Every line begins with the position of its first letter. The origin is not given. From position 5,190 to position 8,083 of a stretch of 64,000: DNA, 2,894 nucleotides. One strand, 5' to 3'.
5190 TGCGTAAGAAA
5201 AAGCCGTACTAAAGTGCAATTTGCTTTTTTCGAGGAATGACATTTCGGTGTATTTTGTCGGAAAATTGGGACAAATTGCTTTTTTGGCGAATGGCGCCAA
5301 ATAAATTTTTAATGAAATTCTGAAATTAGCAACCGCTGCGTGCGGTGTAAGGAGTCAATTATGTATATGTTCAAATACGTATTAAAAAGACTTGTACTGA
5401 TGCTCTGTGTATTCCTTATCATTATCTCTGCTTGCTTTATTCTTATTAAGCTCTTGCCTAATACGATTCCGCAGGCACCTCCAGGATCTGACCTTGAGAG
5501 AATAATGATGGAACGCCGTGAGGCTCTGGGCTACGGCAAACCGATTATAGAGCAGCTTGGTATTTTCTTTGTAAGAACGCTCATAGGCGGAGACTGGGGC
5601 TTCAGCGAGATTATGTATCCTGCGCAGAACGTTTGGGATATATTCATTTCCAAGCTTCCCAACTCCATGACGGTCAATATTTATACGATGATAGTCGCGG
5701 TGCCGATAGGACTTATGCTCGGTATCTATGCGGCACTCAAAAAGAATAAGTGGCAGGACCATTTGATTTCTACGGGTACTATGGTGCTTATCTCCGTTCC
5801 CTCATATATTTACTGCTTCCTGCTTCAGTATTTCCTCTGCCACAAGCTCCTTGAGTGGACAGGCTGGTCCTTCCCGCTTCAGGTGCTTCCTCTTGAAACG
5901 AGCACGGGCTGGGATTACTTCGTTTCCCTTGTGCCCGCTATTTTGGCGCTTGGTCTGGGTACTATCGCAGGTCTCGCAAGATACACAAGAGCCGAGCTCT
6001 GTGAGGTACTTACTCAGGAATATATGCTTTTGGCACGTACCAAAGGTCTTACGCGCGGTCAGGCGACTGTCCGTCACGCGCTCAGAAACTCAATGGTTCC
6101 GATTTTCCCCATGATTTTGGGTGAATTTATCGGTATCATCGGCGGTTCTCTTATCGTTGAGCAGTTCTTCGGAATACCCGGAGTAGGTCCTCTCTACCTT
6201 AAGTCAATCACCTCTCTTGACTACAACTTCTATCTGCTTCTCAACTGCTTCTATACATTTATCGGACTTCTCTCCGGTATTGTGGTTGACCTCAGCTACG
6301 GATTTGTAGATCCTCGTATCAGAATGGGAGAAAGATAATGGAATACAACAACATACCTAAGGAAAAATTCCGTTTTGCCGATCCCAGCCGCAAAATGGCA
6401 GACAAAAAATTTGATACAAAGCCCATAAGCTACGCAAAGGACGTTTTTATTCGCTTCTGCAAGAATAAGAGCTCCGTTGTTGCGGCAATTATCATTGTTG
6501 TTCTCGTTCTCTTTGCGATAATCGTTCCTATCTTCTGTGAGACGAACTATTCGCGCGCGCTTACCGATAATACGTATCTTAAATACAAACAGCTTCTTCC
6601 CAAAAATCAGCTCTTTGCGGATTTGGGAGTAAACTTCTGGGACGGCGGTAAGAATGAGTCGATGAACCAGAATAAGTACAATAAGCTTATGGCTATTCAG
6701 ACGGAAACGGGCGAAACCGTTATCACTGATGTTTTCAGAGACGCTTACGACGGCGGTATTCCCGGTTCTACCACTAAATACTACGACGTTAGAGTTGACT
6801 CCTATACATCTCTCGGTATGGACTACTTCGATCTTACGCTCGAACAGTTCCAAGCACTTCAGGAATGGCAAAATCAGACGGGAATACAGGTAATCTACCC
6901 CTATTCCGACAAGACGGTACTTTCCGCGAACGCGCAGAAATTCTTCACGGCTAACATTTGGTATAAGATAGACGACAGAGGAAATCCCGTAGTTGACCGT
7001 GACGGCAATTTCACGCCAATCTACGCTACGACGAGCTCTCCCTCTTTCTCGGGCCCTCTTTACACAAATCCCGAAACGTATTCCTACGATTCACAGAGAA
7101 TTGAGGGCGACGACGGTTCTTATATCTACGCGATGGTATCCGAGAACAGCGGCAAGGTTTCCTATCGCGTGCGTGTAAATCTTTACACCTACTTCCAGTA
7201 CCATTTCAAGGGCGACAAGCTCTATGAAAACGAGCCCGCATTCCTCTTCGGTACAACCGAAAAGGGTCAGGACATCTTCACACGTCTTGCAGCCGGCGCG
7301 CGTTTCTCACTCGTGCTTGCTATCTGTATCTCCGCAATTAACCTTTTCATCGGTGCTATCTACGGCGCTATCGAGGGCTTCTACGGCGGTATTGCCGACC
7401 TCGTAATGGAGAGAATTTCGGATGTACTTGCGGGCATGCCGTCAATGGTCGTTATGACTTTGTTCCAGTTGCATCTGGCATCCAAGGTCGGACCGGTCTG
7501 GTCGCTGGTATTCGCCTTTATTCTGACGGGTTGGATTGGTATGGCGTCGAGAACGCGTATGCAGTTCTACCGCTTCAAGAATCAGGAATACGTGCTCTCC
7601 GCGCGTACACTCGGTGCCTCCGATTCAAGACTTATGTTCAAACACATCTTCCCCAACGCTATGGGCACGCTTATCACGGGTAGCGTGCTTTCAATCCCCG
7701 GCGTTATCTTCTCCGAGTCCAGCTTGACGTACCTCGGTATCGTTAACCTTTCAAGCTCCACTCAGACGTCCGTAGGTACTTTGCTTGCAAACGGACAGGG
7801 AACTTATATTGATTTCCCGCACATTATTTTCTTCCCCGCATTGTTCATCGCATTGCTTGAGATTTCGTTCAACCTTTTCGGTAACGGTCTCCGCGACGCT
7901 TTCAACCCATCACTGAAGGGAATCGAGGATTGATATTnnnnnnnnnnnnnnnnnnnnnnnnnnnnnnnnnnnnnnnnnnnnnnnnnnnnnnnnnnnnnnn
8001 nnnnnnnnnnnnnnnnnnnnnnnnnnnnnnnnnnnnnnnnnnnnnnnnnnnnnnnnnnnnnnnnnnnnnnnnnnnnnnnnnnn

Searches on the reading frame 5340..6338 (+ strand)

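Call 76: search_protein_families(library=pfam, proteins=[window:5340-6338:+], max_evalue=0.00001)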
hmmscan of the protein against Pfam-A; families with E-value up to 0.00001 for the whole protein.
window:5340-6338:+ (332 aa): 1 family
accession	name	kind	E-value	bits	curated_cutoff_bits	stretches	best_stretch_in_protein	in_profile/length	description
PF00528.27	BPD_transp_1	-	4.2e-34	118.3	26.4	1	124-328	1-183/184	Binding-protein-dependent transport system inner membrane component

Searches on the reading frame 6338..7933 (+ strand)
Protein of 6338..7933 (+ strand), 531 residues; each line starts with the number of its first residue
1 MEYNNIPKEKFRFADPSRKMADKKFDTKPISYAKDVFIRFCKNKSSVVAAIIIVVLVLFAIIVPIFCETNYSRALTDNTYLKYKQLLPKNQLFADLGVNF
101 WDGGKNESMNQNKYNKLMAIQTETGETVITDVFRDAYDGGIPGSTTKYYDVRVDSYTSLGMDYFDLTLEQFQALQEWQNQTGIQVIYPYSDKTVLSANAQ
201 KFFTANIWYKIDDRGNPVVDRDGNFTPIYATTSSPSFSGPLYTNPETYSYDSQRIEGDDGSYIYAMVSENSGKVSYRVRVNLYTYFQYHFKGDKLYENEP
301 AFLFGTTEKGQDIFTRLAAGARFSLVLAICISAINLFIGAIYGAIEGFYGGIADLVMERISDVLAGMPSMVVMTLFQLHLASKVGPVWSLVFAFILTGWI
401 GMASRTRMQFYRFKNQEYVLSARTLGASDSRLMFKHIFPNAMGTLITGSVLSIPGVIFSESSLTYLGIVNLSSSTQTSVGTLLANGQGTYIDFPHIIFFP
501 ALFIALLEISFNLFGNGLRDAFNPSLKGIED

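Call 76: search_protein_families(library=pfam, proteins=[window:6338-7933:+], max_evalue=0.00001)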
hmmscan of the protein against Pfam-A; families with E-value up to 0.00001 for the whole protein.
window:6338-7933:+ (531 aa): 2 families
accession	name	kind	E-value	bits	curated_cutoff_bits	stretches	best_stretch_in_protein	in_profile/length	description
PF00528.27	BPD_transp_1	-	1.9e-22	80.3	26.4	1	343-527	5-183/184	Binding-protein-dependent transport system inner membrane component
PF12911.12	OppC_N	-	5.9e-10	39.3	23.9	1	31-78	1-43/53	N-terminal TM domain of oligopeptide transport permease C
